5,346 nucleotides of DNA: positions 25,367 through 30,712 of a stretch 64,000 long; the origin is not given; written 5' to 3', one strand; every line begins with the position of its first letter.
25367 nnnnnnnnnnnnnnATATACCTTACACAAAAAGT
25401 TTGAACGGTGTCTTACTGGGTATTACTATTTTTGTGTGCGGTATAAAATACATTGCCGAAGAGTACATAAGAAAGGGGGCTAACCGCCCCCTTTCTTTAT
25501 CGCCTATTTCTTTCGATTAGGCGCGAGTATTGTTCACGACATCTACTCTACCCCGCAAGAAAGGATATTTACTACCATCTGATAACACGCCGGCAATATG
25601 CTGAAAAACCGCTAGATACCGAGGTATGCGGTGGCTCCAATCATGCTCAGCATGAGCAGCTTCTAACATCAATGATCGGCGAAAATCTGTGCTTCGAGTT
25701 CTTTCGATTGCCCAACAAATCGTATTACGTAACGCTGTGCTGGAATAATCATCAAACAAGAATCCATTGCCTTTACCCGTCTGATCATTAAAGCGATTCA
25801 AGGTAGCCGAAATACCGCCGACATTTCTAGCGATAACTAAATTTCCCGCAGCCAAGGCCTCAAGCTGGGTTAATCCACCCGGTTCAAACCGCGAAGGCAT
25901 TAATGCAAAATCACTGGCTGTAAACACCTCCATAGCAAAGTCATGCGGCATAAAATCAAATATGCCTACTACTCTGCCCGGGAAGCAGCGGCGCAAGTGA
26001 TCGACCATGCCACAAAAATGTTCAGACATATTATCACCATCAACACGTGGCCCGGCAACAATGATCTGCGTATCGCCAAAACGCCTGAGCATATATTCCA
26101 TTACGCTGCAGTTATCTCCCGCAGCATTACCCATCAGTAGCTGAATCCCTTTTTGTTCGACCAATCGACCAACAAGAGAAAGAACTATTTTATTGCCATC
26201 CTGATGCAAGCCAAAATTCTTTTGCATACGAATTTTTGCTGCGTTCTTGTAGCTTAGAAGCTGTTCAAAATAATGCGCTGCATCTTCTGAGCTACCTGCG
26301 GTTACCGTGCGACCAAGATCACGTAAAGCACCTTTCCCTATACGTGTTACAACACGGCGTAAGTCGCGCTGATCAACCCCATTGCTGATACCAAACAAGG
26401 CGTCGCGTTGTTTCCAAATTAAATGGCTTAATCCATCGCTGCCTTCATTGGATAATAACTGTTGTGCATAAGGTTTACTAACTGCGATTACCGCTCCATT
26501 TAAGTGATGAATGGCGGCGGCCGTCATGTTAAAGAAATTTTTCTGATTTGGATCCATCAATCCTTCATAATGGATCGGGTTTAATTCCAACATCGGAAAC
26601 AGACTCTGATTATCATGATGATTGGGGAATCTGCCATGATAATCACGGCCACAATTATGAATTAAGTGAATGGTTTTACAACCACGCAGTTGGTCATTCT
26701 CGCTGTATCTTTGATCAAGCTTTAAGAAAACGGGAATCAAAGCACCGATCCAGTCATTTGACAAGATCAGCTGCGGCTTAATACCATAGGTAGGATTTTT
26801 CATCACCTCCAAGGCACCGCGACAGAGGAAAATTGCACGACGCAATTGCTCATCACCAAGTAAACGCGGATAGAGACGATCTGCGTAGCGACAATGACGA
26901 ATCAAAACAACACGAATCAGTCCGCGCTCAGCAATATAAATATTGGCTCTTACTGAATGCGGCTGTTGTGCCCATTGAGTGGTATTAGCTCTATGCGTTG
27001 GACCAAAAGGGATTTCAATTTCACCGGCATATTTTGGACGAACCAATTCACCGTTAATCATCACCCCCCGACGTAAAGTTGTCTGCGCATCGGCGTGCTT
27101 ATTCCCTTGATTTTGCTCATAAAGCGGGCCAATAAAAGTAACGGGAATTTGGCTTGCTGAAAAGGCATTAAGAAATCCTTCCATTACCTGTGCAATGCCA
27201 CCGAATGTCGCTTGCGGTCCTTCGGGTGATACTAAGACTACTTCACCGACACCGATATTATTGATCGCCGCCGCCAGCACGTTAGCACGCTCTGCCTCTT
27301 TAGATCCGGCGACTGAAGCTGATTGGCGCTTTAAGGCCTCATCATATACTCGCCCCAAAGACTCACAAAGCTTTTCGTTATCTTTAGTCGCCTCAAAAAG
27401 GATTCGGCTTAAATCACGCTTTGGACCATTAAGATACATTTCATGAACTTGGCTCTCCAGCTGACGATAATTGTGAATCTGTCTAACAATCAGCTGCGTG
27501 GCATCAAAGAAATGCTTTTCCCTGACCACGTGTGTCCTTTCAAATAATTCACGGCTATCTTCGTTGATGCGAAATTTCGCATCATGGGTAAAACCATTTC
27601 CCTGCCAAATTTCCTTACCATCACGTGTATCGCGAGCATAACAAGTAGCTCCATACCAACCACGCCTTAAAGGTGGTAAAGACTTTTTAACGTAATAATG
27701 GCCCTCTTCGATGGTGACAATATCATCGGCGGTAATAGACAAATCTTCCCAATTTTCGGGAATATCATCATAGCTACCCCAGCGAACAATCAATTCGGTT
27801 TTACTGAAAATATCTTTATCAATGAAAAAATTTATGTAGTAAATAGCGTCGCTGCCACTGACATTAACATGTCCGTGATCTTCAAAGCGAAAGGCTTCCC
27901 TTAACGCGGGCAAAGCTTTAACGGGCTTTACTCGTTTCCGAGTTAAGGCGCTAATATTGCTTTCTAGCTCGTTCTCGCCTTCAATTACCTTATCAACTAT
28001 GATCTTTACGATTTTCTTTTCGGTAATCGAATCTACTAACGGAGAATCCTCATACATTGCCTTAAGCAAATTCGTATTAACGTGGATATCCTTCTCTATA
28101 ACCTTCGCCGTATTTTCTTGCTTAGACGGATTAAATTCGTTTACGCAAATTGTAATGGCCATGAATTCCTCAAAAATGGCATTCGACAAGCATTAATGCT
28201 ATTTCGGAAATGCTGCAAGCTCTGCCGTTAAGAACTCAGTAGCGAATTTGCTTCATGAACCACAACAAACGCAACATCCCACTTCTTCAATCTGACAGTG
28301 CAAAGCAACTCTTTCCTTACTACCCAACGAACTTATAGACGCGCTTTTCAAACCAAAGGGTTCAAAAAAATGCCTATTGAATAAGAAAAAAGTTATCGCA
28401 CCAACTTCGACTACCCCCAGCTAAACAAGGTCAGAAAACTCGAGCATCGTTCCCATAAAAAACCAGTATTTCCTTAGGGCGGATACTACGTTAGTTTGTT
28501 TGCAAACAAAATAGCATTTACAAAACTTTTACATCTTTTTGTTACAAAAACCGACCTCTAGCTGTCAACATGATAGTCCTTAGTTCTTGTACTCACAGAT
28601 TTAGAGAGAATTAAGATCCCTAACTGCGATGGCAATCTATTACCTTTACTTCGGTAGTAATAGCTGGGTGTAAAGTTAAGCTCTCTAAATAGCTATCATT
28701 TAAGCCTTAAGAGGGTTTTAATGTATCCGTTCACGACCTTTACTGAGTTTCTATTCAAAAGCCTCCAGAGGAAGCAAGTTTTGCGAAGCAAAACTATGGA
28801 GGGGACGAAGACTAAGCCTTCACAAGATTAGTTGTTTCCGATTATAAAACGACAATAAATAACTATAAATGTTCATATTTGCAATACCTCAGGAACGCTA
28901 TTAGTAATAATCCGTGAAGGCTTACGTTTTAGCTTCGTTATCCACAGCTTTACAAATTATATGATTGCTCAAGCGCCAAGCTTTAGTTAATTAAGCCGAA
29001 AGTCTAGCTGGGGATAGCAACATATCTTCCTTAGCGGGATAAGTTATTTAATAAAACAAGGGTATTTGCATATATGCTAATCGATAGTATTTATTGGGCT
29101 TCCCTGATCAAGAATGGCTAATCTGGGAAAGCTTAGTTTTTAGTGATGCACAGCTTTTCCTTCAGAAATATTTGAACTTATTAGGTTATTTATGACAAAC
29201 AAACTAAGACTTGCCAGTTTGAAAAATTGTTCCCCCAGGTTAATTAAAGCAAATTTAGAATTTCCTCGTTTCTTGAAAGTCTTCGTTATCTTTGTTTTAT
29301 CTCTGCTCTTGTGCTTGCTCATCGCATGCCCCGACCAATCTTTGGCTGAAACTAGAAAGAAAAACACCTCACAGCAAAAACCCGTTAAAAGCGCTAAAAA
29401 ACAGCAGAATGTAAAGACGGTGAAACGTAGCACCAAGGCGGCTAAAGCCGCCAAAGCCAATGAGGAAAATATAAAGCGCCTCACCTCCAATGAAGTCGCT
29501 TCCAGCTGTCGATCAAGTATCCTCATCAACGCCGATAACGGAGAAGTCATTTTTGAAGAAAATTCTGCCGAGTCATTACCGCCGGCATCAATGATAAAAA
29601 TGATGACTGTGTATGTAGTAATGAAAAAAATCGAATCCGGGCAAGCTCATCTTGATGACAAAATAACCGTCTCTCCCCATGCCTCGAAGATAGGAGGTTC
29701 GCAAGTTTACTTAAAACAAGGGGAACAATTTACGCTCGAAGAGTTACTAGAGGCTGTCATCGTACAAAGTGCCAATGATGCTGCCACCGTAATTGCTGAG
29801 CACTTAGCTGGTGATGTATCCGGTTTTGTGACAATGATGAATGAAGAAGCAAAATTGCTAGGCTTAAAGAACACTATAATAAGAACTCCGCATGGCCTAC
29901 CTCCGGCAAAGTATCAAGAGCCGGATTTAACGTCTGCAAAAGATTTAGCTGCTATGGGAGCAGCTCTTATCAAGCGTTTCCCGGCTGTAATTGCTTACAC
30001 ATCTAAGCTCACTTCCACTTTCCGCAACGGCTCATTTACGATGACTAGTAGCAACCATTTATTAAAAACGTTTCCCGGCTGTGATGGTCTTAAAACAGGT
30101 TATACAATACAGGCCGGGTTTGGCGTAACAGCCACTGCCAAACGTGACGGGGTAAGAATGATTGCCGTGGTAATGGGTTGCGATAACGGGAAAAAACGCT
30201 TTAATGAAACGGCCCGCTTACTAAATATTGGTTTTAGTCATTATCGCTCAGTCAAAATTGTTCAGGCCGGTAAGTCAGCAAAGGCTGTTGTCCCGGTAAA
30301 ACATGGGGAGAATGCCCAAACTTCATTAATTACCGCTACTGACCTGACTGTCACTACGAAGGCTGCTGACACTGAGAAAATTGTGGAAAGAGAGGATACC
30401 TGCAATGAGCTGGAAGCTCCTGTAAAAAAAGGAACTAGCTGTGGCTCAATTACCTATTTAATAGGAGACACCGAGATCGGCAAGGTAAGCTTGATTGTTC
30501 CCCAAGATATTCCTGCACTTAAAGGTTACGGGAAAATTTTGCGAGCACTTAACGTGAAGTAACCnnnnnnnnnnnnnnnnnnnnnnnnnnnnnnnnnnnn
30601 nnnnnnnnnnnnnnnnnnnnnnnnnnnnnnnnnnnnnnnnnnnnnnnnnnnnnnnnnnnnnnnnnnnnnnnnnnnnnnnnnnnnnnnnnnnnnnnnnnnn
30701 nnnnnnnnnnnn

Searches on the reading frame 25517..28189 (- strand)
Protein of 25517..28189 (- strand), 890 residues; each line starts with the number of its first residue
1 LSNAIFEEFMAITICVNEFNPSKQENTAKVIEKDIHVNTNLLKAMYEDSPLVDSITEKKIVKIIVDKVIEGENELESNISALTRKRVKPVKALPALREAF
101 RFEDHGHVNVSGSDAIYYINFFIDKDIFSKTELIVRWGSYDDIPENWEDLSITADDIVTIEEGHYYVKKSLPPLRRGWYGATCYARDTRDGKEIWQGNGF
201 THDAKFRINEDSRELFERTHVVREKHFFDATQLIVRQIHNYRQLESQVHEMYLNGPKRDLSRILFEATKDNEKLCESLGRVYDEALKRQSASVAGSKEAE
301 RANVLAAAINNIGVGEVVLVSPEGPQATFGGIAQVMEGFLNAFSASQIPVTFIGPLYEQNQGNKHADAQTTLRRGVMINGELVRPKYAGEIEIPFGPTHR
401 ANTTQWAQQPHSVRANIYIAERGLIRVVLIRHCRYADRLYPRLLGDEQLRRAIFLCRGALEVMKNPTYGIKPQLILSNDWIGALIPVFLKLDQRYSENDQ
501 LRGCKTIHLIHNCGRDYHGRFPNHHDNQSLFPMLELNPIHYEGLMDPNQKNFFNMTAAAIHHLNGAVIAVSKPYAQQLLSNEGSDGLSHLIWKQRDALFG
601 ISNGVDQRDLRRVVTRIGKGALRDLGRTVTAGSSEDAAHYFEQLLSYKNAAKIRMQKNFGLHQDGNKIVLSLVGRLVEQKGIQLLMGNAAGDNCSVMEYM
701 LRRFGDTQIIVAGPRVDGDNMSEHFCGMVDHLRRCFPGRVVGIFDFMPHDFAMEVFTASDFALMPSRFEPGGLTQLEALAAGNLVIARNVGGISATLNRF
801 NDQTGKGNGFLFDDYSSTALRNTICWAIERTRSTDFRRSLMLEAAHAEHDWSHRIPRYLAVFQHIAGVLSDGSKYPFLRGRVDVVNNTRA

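Call 11: search_protein_families(library=ncbifam, proteins=[window:25517-28189:-])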
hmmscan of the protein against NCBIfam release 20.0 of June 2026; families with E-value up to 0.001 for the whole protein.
window:25517-28189:- (890 aa): 17 families
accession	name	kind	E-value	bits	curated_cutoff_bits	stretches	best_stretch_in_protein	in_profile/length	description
TIGR02095.1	glgA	subfamily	9.7e-58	196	328.45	2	639-864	266-476/477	glycogen/starch synthase, ADP-glucose type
NF001898.0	PRK00654.1-1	equivalog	1.4e-52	178.9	603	2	638-865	264-475/477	glycogen synthase GlgA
NF001903.0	PRK00654.2-2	equivalog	5.2e-48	163.9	616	2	638-864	268-477/482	glycogen synthase GlgA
NF001900.0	PRK00654.1-3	equivalog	2.3e-41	141.8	509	1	425-870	80-459/481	glycogen synthase GlgA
NF001899.0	PRK00654.1-2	equivalog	1e-39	136.3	459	2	638-865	262-475/478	glycogen synthase GlgA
NF001905.0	PRK00654.2-4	subfamily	3e-37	128.3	560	1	445-866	104-487/489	glycogen synthase GlgA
NF001901.0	PRK00654.1-5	equivalog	4.2e-31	108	649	1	446-866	130-492/502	glycogen synthase GlgA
NF010698.0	PRK14098.1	equivalog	5.1e-30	104.6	754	1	449-866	121-487/489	starch synthase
NF010699.0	PRK14099.1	equivalog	3.9e-29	101.5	762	1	446-865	109-479/485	glycogen synthase GlgA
NF001906.0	PRK00654.2-5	equivalog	1.6e-28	99.9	870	1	451-863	114-481/485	glycogen synthase GlgA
NF001902.0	PRK00654.2-1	equivalog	6e-26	91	845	1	446-865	107-489/492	glycogen synthase GlgA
NF001904.0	PRK00654.2-3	equivalog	4.1e-12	45.5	577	1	505-863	152-472/475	glycogen synthase GlgA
TIGR03449.1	mycothiol_MshA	equivalog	3.8e-08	32.7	462.5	1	647-798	202-343/406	D-inositol-3-phosphate glycosyltransferase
TIGR03999.1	thiol_BshA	equivalog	5.1e-08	32.2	273.7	1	753-865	267-373/375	N-acetyl-alpha-D-glucosaminyl L-malate synthase BshA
TIGR02149.1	glgA_Coryne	subfamily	6.6e-08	32.1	302.4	1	647-796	183-321/391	glycogen synthase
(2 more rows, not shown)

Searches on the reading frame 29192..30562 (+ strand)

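Call 38: search_protein_families(library=pfam, max_evalue=1, proteins=[window:29192-30562:+])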
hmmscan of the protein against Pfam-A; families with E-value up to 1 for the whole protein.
window:29192-30562:+ (456 aa): 6 families
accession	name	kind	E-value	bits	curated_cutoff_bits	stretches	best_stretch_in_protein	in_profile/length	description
PF00768.25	Peptidase_S11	-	3.5e-63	213.7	27.6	1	103-331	9-238/239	D-alanyl-D-alanine carboxypeptidase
PF13354.11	Beta-lactamase2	-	2.1e-20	73.4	22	1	113-261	6-148/214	Beta-lactamase enzyme family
PF07943.18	PBP5_C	-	8.4e-13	48.7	21.2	1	351-441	1-90/91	Penicillin-binding protein 5, C-terminal domain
PF00144.29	Beta-lactamase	-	0.003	17.2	27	1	132-188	53-102/329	Beta-lactamase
PF09581.16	Spore_III_AF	-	0.096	13.1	28.3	1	29-160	20-147/185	Stage III sporulation protein AF (Spore_III_AF)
PF24871.1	Piezo_TM1-24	-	0.2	10.5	28.8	1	18-106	279-364/682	Piezo TM1-24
